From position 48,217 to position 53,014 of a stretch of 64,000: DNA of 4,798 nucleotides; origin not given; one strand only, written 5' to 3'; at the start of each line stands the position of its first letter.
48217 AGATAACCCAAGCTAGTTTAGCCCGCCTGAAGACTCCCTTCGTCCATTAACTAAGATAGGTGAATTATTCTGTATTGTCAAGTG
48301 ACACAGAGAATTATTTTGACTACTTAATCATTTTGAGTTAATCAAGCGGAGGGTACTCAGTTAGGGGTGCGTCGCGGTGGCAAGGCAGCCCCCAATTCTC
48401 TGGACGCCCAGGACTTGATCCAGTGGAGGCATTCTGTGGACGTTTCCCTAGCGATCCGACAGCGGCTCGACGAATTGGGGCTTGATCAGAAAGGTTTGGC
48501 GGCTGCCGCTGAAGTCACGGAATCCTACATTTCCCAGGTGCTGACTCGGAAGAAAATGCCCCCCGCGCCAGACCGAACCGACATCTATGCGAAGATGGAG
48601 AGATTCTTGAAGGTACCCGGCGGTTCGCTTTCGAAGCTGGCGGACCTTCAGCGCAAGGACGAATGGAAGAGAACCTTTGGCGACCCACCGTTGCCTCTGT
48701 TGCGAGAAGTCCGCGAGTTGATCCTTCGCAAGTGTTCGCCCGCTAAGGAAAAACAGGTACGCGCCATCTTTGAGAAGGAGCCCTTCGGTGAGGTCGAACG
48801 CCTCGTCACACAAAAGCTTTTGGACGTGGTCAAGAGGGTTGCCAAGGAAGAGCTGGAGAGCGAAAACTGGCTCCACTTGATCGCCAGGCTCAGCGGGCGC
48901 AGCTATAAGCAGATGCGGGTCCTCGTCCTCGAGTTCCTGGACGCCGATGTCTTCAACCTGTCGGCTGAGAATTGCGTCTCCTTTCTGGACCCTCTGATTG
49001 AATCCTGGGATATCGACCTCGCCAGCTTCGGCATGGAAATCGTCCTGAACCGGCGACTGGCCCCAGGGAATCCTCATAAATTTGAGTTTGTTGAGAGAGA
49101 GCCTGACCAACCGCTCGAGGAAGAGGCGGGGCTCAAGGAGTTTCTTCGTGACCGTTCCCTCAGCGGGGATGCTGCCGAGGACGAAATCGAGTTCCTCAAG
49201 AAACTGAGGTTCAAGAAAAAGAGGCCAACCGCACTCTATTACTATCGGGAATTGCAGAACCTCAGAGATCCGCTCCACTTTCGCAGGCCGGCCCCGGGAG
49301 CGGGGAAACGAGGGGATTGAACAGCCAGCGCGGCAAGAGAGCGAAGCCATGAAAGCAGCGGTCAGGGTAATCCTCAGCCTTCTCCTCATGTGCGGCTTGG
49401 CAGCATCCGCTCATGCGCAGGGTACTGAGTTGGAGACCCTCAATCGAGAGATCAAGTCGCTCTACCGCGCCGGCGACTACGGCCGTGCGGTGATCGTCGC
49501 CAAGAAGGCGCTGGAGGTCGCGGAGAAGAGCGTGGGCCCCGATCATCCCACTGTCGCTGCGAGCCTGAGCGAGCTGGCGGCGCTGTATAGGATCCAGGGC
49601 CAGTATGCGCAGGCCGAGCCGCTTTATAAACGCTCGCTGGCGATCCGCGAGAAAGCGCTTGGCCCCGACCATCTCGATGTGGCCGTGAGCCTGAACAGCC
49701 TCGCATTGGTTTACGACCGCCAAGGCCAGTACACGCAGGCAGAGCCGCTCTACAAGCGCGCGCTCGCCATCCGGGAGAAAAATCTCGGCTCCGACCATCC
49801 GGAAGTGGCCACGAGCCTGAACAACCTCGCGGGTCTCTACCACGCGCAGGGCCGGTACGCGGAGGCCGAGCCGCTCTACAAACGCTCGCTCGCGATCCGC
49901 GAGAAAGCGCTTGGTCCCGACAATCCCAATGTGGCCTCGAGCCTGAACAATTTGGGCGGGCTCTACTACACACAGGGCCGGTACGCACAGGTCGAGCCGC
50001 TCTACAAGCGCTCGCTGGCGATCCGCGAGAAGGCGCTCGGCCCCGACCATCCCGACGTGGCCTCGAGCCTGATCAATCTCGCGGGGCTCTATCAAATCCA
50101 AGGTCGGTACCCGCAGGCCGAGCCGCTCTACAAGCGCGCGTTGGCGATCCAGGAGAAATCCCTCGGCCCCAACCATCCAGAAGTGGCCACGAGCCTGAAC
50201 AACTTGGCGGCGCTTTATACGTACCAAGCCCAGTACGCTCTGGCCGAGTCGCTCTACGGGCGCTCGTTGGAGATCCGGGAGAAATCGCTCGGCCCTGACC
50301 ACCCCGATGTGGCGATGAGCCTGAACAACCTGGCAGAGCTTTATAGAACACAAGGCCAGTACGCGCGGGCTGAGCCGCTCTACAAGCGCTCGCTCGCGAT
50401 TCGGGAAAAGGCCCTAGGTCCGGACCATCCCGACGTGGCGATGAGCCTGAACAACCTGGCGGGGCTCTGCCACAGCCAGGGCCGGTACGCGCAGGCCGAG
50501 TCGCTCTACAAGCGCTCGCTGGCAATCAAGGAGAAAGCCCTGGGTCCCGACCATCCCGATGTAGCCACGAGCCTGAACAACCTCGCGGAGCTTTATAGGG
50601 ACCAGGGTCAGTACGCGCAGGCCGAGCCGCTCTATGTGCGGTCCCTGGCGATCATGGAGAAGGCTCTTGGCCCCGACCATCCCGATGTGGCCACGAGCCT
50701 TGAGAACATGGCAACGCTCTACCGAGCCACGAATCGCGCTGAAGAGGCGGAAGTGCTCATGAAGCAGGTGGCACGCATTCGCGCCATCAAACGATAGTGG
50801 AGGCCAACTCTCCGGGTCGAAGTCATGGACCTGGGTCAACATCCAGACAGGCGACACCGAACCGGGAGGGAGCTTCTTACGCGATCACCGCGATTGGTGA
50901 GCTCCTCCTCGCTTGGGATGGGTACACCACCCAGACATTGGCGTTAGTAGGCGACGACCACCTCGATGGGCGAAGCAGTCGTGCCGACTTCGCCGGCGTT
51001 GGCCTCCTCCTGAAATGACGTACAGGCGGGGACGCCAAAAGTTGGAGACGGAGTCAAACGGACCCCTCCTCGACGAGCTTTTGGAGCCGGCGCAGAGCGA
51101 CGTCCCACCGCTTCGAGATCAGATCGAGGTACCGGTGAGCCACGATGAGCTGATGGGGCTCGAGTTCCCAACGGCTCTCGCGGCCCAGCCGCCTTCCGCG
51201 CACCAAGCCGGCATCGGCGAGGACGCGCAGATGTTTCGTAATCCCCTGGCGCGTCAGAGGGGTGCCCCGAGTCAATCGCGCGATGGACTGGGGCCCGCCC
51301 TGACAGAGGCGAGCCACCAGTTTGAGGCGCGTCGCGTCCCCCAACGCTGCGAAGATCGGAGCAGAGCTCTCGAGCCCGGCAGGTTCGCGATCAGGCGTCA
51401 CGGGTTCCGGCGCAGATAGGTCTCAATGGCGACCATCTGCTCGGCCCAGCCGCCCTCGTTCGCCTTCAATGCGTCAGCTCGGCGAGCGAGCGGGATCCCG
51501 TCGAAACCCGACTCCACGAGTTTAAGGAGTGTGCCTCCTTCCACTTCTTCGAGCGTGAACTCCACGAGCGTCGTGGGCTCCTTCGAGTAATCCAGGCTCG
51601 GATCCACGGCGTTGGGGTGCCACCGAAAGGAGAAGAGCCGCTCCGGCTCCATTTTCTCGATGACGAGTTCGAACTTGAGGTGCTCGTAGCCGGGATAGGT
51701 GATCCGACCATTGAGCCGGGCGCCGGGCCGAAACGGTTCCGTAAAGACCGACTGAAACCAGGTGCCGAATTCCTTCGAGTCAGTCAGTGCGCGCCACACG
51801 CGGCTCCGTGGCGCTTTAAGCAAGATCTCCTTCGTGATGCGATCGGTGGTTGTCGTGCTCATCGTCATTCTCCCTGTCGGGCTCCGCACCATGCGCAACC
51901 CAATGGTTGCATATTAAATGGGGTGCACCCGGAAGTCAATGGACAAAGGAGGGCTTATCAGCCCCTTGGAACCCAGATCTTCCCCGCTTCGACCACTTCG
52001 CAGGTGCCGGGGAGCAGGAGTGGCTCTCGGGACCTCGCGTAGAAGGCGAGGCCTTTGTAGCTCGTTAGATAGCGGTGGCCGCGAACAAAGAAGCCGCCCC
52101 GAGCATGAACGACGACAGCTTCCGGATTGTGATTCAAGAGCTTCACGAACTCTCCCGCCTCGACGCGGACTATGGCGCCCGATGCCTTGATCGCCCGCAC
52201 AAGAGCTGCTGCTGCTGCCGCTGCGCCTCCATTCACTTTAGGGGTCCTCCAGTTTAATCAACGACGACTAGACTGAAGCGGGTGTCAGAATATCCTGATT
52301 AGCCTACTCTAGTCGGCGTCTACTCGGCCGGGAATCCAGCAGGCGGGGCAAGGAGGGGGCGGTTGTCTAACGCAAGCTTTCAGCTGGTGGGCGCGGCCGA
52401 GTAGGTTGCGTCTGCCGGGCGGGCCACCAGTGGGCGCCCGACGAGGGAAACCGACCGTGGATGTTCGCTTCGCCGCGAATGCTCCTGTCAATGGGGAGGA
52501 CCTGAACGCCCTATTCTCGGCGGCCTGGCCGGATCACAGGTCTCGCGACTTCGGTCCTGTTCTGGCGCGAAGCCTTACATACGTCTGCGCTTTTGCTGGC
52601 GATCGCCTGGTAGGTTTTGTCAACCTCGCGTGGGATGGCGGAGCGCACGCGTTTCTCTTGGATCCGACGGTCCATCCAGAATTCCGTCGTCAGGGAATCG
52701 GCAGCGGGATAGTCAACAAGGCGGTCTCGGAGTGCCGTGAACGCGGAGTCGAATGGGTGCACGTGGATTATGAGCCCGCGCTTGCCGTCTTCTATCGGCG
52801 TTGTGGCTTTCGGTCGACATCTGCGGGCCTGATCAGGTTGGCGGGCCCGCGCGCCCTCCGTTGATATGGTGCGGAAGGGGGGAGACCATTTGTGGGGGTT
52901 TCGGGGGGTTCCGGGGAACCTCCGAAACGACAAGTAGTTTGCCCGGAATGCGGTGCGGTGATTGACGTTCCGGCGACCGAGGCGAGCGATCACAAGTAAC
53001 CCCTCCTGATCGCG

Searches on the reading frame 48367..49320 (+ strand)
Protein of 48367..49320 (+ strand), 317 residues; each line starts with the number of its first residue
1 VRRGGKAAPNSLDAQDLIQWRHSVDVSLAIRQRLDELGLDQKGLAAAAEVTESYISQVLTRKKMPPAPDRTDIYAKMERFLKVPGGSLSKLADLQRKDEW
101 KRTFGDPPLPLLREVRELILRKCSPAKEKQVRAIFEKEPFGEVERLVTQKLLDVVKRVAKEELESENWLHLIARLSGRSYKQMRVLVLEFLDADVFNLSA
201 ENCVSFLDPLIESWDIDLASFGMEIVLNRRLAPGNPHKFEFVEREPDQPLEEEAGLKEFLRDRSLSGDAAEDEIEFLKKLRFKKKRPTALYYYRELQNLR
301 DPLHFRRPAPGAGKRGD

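Call 56: search_protein_families(library=pfam, proteins=[window:48367-49320:+], max_evalue=0.01)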
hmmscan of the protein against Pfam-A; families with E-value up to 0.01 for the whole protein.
window:48367-49320:+ (317 aa): 2 families
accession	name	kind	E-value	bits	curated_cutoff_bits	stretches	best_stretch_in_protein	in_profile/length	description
PF01381.28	HTH_3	-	0.00018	21.9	23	1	30-66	1-37/55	Helix-turn-helix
PF13560.12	HTH_31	-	0.0016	19.1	27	1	35-69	11-46/64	Helix-turn-helix domain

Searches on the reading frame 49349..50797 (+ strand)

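Call 56: search_protein_families(library=pfam, proteins=[window:49349-50797:+], max_evalue=0.01)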
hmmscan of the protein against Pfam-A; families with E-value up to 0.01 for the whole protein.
window:49349-50797:+ (482 aa): 24 families
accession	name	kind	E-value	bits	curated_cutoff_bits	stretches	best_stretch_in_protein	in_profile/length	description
PF13424.12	TPR_12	-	6.2e-201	651.6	30.1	10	320-396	1-77/77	Tetratricopeptide repeat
PF13374.12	TPR_10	-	3e-153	494.6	27.5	11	321-362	1-42/42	Tetratricopeptide repeat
PF24885.1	TPR_NPHP3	-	9.6e-121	402.1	100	5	46-144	117-215/239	Nephrocystin-3 TPR domain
PF13176.12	TPR_7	-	3.5e-60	195.4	27.9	8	156-187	1-32/36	Tetratricopeptide repeat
PF00515.34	TPR_1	-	7.7e-50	165.2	27.8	8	112-145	1-34/34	Tetratricopeptide repeat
PF07719.23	TPR_2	-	1.6e-40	134.3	27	6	114-145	3-34/34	Tetratricopeptide repeat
PF13181.12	TPR_8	-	9.9e-29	97.5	25.7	2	114-145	3-34/34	Tetratricopeptide repeat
PF13432.12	TPR_16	-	3.8e-28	98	32.7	3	118-187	3-59/65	Tetratricopeptide repeat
PF17874.7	TPR_MalT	-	1.1e-27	97.6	45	4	42-187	15-155/336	MalT-like TPR region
PF13431.12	TPR_17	-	3.3e-27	92.9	24.4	0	318-342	9-33/34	Tetratricopeptide repeat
PF07721.20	TPR_4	-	1.4e-22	78.3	27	0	157-176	4-23/26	Tetratricopeptide repeat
PF13428.12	TPR_14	-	1.4e-21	75.2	23.5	0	328-362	7-36/44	Tetratricopeptide repeat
PF14559.12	TPR_19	-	4.3e-21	75.5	25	5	125-182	4-53/68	Tetratricopeptide repeat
PF21325.3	SHPRH_helical-1st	-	5.2e-13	49.5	27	0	65-102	19-56/95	E3 ubiquitin-protein ligase SHPRH, first helical domain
PF10516.15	SHNi-TPR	-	5.3e-12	45.5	21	0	369-398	6-35/38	SHNi-TPR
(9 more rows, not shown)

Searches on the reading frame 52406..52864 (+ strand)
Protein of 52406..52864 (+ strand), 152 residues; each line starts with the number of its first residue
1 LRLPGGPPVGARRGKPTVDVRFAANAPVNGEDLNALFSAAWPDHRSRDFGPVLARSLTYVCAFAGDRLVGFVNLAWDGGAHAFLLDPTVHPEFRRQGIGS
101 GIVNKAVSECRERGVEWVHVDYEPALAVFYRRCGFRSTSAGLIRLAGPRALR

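Call 56: search_protein_families(library=pfam, proteins=[window:52406-52864:+], max_evalue=0.01)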
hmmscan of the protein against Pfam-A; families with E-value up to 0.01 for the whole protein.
window:52406-52864:+ (152 aa): 7 families
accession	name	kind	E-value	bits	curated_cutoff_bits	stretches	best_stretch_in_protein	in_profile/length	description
PF00583.31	Acetyltransf_1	-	7.8e-15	55.6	20.7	1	33-135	8-116/116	Acetyltransferase (GNAT) family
PF13508.13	Acetyltransf_7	-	1.6e-13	51.2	27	1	59-136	5-83/84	Acetyltransferase (GNAT) domain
PF13673.13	Acetyltransf_10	-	1.4e-10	41.6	23.6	1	56-139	30-111/128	Acetyltransferase (GNAT) domain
PF13480.13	Acetyltransf_6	-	1.1e-05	26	22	1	34-119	47-133/143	Acetyltransferase (GNAT) domain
PF13527.13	Acetyltransf_9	-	9.1e-05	22.9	25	1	88-136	79-125/127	Acetyltransferase (GNAT) domain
PF08445.16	FR47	-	0.00012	22.4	22.1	0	88-137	28-79/86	FR47-like protein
PF14542.12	Acetyltransf_CG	-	0.00029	21.3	30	1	66-115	9-58/80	GCN5-related N-acetyl-transferase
